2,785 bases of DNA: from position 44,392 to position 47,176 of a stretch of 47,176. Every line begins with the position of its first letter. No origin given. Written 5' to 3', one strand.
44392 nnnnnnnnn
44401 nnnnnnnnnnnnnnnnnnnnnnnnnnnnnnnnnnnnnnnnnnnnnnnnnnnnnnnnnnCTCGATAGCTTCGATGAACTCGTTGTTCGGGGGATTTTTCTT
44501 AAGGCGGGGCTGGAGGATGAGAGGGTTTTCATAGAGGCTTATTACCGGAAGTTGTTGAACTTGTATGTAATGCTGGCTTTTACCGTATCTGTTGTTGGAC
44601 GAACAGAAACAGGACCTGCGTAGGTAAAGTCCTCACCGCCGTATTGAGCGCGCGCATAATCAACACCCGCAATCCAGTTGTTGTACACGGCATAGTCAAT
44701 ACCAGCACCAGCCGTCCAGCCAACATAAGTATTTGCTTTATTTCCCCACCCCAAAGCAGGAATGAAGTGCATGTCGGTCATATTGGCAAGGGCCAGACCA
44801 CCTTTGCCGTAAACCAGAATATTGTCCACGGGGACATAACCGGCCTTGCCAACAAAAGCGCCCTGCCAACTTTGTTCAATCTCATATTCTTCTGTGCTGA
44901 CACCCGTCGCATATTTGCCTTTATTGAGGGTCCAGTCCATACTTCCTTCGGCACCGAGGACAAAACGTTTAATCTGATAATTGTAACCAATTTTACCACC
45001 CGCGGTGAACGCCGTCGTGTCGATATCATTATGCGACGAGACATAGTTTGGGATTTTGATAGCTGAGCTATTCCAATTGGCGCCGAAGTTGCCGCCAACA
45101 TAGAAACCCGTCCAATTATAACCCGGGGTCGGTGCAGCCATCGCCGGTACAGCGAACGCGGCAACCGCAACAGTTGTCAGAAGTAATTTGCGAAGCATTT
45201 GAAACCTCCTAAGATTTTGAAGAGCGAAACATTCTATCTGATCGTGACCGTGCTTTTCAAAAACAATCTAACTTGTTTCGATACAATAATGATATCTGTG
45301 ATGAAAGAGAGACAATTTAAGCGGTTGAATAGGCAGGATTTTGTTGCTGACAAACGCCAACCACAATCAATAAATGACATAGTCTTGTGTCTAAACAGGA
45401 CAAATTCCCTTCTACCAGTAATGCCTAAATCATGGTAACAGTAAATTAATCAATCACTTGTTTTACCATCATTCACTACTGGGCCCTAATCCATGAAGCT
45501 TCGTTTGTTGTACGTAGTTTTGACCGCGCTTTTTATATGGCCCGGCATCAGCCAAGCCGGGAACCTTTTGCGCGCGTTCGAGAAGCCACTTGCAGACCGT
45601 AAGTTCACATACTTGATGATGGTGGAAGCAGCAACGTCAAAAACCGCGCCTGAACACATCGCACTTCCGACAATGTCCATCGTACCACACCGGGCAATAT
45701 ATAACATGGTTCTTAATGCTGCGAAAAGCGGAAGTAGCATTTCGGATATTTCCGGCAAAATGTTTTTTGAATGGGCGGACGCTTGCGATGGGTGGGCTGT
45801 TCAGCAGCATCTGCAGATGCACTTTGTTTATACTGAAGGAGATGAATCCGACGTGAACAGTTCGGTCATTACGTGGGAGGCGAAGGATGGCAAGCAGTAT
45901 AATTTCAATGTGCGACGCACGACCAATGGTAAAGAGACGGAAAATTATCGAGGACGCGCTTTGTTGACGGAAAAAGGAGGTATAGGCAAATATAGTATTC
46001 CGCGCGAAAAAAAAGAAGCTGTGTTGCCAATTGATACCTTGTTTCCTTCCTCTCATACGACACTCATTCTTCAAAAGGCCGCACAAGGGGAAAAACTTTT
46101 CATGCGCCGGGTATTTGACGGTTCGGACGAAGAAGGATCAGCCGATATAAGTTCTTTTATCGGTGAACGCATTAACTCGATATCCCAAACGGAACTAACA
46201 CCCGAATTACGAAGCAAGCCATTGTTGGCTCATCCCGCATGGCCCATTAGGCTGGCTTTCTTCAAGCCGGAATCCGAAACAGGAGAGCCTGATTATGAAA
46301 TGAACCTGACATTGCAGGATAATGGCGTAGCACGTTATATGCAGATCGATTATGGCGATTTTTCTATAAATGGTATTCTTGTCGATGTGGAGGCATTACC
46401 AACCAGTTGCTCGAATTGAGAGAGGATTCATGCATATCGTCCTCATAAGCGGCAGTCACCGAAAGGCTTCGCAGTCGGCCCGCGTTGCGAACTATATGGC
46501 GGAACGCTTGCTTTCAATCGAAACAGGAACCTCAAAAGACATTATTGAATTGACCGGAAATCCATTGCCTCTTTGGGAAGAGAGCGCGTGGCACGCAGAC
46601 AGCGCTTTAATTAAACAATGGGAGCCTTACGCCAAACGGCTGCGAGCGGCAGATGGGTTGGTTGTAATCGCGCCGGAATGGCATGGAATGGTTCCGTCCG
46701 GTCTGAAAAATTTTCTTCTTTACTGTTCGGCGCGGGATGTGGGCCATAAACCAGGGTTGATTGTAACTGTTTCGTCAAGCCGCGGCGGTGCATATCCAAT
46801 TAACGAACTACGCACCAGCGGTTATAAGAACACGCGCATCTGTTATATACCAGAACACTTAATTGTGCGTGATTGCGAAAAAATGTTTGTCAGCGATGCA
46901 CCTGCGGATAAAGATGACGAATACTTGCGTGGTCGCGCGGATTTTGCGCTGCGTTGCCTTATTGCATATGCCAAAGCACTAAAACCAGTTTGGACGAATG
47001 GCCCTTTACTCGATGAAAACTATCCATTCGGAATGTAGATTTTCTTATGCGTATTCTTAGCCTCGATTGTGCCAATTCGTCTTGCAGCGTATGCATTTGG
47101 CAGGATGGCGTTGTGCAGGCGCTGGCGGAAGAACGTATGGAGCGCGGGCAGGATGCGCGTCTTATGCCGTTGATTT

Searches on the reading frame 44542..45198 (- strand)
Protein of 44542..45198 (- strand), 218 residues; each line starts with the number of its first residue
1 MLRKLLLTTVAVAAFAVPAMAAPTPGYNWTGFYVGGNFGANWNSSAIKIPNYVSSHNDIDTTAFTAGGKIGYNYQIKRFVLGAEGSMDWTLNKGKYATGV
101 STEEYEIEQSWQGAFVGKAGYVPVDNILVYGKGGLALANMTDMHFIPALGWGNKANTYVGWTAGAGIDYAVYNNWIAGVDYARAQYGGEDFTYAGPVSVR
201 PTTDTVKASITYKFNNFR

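Call 91: search_protein_families(library=pfam, proteins=[window:44542-45198:-], max_evalue=0.00001)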
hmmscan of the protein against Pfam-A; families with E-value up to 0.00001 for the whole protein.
window:44542-45198:- (218 aa): 1 family
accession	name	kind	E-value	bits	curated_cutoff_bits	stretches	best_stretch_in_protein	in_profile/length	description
PF13505.12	OMP_b-brl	-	4.2e-17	63.3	28.7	1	9-214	3-175/175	Outer membrane protein beta-barrel domain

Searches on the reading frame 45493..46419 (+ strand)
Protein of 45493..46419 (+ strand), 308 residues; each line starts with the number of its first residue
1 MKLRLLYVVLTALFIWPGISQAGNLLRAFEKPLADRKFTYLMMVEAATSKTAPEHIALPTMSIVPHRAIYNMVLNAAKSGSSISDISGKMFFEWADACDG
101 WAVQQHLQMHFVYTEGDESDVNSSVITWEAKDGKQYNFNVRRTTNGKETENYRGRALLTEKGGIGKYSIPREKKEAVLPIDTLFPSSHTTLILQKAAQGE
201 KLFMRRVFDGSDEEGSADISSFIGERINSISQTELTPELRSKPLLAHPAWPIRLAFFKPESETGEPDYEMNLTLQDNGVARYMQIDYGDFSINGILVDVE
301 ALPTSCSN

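Call 91: search_protein_families(library=pfam, proteins=[window:45493-46419:+], max_evalue=0.00001)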
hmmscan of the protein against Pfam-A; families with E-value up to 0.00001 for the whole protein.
window:45493-46419:+ (308 aa): 1 family
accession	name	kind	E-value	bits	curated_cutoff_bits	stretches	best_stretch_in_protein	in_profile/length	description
PF08904.16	EipB_like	-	1.5e-71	241.3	25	1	61-303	5-249/249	EipB-like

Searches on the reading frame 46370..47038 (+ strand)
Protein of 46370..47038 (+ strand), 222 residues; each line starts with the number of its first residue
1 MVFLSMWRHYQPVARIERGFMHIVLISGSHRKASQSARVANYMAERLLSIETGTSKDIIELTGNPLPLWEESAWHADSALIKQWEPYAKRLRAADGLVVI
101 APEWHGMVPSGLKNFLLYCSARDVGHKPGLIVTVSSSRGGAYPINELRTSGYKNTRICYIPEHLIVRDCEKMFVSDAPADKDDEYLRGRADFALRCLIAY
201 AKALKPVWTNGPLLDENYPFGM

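Call 91: search_protein_families(library=pfam, proteins=[window:46370-47038:+], max_evalue=0.00001)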
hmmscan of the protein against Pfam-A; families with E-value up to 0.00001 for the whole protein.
window:46370-47038:+ (222 aa): 2 families
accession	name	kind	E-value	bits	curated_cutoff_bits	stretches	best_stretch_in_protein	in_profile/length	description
PF03358.20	FMN_red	-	8.1e-23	81.1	24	1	21-163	1-144/152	NADPH-dependent FMN reductase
PF02525.22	Flavodoxin_2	-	2.2e-07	31.2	27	1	21-116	1-100/198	Flavodoxin-like fold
